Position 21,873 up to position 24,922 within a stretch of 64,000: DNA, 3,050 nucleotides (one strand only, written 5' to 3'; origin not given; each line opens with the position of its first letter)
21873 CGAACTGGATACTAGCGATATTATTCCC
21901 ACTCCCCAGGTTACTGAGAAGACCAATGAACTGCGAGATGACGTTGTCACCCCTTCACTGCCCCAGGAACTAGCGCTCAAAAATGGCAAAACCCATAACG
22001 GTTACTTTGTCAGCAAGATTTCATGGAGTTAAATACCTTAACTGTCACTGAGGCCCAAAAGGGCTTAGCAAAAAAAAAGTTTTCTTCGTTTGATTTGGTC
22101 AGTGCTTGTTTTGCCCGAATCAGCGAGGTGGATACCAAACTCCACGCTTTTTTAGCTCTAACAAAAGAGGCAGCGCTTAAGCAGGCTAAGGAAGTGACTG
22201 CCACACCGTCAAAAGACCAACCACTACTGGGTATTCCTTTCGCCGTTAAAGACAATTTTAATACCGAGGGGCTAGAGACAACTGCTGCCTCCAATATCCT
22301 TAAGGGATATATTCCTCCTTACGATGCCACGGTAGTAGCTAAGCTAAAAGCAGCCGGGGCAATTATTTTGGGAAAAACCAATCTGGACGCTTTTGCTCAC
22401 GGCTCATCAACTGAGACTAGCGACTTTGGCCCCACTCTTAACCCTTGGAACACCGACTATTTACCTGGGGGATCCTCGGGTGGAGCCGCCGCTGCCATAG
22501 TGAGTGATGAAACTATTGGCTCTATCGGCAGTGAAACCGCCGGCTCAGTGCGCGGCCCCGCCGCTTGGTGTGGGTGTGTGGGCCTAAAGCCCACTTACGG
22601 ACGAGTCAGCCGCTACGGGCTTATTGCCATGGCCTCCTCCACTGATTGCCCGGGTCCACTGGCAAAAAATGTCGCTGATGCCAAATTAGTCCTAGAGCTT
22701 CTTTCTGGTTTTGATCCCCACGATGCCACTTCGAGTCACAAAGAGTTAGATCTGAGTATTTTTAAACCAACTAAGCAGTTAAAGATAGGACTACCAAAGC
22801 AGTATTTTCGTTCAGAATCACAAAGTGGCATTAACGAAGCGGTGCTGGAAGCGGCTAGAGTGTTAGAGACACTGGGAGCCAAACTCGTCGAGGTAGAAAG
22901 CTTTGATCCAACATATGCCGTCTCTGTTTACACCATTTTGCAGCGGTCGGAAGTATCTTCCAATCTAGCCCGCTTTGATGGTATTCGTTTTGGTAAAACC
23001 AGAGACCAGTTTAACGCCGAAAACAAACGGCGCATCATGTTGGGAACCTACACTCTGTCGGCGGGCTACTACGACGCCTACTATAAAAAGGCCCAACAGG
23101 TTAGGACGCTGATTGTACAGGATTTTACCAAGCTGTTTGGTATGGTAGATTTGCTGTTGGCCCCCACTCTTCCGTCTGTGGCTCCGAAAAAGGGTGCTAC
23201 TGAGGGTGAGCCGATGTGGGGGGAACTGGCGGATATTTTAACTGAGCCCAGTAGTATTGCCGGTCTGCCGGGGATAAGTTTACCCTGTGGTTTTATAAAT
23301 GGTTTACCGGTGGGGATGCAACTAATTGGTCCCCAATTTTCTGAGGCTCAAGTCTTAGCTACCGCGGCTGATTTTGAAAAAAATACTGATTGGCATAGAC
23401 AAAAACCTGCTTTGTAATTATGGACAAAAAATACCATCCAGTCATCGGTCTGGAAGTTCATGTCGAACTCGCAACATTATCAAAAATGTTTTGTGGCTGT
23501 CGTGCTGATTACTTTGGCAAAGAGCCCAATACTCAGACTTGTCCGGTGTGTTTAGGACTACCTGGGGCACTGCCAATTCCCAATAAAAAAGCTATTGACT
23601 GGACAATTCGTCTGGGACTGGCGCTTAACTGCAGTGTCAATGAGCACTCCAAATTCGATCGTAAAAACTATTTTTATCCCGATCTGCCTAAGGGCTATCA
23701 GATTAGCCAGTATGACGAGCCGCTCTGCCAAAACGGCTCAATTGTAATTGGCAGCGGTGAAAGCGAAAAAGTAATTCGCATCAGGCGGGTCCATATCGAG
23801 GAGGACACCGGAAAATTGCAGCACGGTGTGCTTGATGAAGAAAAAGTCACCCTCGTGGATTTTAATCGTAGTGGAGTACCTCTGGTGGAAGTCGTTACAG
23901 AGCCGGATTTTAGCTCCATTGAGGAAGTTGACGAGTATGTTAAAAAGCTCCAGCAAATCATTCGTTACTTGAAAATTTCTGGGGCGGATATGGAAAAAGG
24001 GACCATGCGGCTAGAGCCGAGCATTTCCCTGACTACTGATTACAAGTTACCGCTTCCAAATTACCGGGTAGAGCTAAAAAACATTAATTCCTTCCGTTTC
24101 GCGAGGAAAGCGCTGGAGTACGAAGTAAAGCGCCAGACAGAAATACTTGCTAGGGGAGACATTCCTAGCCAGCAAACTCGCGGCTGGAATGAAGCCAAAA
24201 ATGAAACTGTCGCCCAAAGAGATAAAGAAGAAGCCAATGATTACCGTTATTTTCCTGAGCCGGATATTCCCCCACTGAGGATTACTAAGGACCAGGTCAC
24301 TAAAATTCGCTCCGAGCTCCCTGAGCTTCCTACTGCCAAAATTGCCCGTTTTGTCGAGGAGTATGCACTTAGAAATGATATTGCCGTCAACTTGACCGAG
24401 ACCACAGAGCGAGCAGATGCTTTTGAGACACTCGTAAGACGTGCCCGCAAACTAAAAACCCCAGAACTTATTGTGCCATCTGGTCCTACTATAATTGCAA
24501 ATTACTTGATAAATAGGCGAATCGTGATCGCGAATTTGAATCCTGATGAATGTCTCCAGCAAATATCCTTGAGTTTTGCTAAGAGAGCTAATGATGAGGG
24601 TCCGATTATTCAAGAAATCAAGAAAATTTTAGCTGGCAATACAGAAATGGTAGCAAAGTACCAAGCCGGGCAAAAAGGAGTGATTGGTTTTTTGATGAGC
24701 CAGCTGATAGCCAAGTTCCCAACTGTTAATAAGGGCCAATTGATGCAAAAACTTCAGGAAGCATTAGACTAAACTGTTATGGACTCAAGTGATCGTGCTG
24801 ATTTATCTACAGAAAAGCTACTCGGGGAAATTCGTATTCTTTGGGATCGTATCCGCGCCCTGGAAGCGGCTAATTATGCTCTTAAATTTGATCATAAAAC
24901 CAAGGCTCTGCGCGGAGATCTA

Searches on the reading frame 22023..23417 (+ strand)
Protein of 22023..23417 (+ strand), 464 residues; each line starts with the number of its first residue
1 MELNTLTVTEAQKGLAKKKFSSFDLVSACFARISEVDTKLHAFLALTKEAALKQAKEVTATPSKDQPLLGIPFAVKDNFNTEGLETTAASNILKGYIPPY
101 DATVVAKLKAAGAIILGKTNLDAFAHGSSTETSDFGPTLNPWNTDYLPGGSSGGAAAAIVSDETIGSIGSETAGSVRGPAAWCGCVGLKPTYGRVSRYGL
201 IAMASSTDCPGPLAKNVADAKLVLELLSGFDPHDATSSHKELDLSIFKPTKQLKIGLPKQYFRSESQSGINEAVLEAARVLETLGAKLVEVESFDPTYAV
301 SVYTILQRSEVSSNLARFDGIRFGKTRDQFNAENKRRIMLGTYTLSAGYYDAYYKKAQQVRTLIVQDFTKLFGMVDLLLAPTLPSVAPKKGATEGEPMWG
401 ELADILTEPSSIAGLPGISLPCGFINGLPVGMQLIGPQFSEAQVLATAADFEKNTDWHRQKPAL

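Call 51: search_protein_families(library=pfam, proteins=[window:22023-23417:+], max_evalue=0.00001)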
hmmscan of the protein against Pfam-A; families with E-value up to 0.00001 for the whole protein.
window:22023-23417:+ (464 aa): 1 family
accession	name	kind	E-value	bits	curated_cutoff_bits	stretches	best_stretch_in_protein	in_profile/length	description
PF01425.27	Amidase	-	1.6e-131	439.9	27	1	24-445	1-445/445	Amidase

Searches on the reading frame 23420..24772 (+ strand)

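Call 51: search_protein_families(library=pfam, proteins=[window:23420-24772:+], max_evalue=0.00001)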
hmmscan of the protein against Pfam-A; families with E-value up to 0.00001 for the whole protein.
window:23420-24772:+ (450 aa): 2 families
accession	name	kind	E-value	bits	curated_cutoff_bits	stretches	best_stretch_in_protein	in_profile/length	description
PF02934.20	GatB_N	-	6.4e-112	373.7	23.4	1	8-293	2-276/277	GatB/GatE catalytic domain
PF02637.23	GatB_Yqey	-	6.6e-06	26.5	27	0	389-436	87-134/148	GatB domain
